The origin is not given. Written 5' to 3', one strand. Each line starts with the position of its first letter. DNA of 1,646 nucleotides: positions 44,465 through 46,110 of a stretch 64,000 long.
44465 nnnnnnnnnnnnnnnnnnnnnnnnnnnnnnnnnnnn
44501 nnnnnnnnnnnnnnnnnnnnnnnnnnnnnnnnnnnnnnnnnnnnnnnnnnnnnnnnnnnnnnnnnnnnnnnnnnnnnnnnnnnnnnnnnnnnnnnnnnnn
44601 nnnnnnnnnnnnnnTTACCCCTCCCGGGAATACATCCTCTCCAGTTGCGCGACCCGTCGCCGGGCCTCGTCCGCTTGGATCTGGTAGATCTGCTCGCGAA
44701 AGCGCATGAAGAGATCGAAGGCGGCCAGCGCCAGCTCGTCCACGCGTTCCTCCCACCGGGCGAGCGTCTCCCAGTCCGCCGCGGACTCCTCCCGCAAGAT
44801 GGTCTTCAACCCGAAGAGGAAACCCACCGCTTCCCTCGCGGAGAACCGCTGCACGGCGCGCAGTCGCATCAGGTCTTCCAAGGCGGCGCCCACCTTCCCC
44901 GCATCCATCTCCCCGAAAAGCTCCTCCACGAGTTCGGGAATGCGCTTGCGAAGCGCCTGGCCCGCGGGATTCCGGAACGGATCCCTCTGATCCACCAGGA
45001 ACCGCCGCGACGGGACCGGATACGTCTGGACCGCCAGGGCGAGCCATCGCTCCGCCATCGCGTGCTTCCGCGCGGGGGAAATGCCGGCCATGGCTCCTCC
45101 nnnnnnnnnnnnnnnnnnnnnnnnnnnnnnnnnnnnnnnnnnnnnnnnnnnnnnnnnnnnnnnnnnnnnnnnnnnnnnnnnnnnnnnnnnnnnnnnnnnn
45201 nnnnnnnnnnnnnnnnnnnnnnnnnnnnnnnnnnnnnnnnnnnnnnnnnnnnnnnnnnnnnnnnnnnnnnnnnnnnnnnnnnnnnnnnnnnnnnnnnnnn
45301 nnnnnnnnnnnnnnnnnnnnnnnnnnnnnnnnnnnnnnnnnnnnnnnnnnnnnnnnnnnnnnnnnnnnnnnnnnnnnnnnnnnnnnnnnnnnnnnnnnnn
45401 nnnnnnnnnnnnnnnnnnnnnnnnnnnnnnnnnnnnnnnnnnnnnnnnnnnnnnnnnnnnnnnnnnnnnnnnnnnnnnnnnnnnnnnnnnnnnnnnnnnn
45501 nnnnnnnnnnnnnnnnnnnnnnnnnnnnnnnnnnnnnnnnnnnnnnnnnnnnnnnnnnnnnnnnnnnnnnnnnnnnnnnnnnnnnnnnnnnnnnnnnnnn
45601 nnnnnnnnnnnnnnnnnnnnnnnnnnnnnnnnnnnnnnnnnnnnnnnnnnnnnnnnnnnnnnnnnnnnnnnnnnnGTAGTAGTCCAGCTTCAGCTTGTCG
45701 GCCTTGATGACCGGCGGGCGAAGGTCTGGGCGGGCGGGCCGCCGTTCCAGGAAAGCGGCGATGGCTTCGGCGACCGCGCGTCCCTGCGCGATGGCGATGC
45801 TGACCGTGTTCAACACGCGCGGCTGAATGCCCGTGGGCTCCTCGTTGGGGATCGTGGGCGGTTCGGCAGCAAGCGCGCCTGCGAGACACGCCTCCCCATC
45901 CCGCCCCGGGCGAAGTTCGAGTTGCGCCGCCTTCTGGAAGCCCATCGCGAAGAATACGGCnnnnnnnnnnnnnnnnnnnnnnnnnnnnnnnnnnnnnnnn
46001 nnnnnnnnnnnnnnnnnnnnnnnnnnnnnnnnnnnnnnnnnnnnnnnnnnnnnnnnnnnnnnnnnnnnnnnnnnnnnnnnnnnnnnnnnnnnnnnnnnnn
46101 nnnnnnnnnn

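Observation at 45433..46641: Mini-DsrL: a GltD/DsrL-like protein with the NAD(P)H-binding domain missing in frame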

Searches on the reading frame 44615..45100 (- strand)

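Call 3: search_protein_families(library=pfam, proteins=[window:44615-45100:-], max_evalue=0.01)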
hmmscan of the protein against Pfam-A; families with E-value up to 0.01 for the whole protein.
window:44615-45100:- (161 aa): 1 family
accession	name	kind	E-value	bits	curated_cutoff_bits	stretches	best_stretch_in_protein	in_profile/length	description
PF14361.12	RsbRD_N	-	9.9e-15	55.6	24.3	1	11-105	8-102/104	RsbT co-antagonist protein rsbRD N-terminal domain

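Call 4: search_protein_families(library=ncbifam, proteins=[window:44615-45100:-], max_evalue=0.01)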
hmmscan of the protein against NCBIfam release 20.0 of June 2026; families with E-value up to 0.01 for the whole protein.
window:44615-45100:- (161 aa): 0 families

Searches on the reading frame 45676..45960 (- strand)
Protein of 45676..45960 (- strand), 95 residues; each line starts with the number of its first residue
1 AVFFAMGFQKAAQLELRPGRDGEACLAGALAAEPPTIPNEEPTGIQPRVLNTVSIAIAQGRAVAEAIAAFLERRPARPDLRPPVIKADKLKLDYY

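Call 54: find_homologous_proteins(query=window:45676-45960:-, max_evalue=0.001)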
Query seq(95 aa): 32 candidates shared short words with the query, none scored E <= 0.001.
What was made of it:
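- Tried and rejected: Only 32 candidates shared words with the query, which is a limit of the word index (call 54).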
